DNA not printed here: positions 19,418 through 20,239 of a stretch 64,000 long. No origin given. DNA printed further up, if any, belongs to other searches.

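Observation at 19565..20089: EIIA-Glc (Crr) homologue with both catalytic histidines replaced (H75->S, H90->K) but an intact ORF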

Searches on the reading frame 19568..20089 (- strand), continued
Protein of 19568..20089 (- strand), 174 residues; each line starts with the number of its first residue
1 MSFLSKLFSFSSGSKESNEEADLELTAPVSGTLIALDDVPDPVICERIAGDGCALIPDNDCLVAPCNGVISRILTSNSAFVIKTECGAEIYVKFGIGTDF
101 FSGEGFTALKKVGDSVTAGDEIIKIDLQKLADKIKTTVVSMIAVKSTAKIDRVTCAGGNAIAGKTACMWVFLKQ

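Call 67: predict_structure(alignment_id=A3)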
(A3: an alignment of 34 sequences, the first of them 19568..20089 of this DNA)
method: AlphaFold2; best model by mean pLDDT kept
length: 174 residues; sequences in the alignment: 34
mean_pLDDT: 87.3   pTM: 0.83
mean pLDDT of the five models: 87.3, 87.3, 86.8, 86.5, 85.0
residues with pLDDT >= 90: 128; 70-90: 22; 50-70: 7; < 50: 17
segments of 3 or more residues with pLDDT < 50: 1-17
pLDDT, mean of each block of 10 residues (from residue 1): 37 48 97 94 92 96 98 94 97 78 87 98 92 86 93 96 98 91
secondary structure, 60 per line:
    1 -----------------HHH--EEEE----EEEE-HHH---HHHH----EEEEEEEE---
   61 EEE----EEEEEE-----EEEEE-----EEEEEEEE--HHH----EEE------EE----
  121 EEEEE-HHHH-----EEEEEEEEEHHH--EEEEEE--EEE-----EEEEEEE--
elements in order: E23-26 E31-34 H42-45 E50-57 E61-63 E68-73 E79-83 E89-96 E106-108 E121-125 H127-130 E136-144 E150-155 E158-160 E166-172

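Call 69: fold_search(model_id=the predicted structure, library=pdb)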
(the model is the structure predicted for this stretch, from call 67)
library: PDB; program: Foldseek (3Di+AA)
matches with E <= 10: 415; with E <= 0.001: 7
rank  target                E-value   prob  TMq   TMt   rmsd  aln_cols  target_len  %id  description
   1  3our_B                4.2e-17  1.00  0.80  0.93   1.6       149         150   38  Crystal structure of complex between EIIA and a novel pyruvate decarboxylase (released 2011-06-01)
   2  2mp0_B                4.4e-17  1.00  0.80  0.93   1.6       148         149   36  Protein Phosphorylation upon a Fleeting Encounter (released 2014-08-20)
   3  1f3g                  9.2e-17  1.00  0.80  0.93   1.8       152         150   36  THREE-DIMENSIONAL STRUCTURE OF THE ESCHERICHIA COLI PHOSPHOCARRIER PROTEIN III GLC (released 1993-10-31)
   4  1gla_F                5.0e-16  1.00  0.81  0.87   5.0       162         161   34  STRUCTURE OF THE REGULATORY COMPLEX OF ESCHERICHIA COLI IIIGLC WITH GLYCEROL KINASE (released 1993-10-31)
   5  1gpr                  1.2e-13  1.00  0.77  0.85   2.0       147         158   26  REFINED CRYSTAL STRUCTURE OF IIA DOMAIN OF THE GLUCOSE PERMEASE OF BACILLUS SUBTILIS AT 1.9 ANGSTROMS RESOLUTION (released 1993-10-31)
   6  2gpr                  3.3e-12  1.00  0.76  0.85   2.4       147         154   30  GLUCOSE PERMEASE IIA FROM MYCOPLASMA CAPRICOLUM (released 1998-08-12)
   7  1ax3_MODEL_1_A        1.0e-09  1.00  0.74  0.80   2.6       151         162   25  SOLUTION NMR STRUCTURE OF B. SUBTILIS IIAGLC, 16 STRUCTURES (released 1998-06-17)
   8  7qrl_C                1.0e-03  1.00  0.42  0.48   4.9       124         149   12  LytM domain of DipM, a coordinator of a complex net of autolysins in Caulobacter crescentus (released 2023-06-21)
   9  5kqb_MODEL_1_A        1.6e-03  1.00  0.37  0.43  11.0       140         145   18  Identification and structural characterization of LytU (released 2017-08-02)
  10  8s0u_A                1.8e-03  1.00  0.39  0.28   5.7       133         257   18  Structure of the LytM domain of PrgK from E. faecalis (released 2024-02-28)
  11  8c0j_B                2.6e-03  1.00  0.43  0.55   5.0       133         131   13  Structure of AmiB enzymatic domain bound to the EnvC LytM domain (released 2023-06-14)
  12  4bh5_A                2.9e-03  1.00  0.44  0.57   4.7       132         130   13  LytM domain of EnvC, an activator of cell wall amidases in Escherichia coli (released 2013-07-03)
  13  8tzl_E                3.2e-03  1.00  0.47  0.25   3.9       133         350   16  Cryo-EM structure of Vibrio cholerae FtsE/FtsX/EnvC complex, full-length (released 2023-12-20)
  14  3it5_E                3.4e-03  1.00  0.45  0.44   7.8       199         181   10  Crystal Structure of the LasA Virulence Factor from Pseudomonas aeruginosa (released 2009-11-17)
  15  7qrl_A                3.6e-03  1.00  0.43  0.51   4.7       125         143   11  LytM domain of DipM, a coordinator of a complex net of autolysins in Caulobacter crescentus (released 2023-06-21)
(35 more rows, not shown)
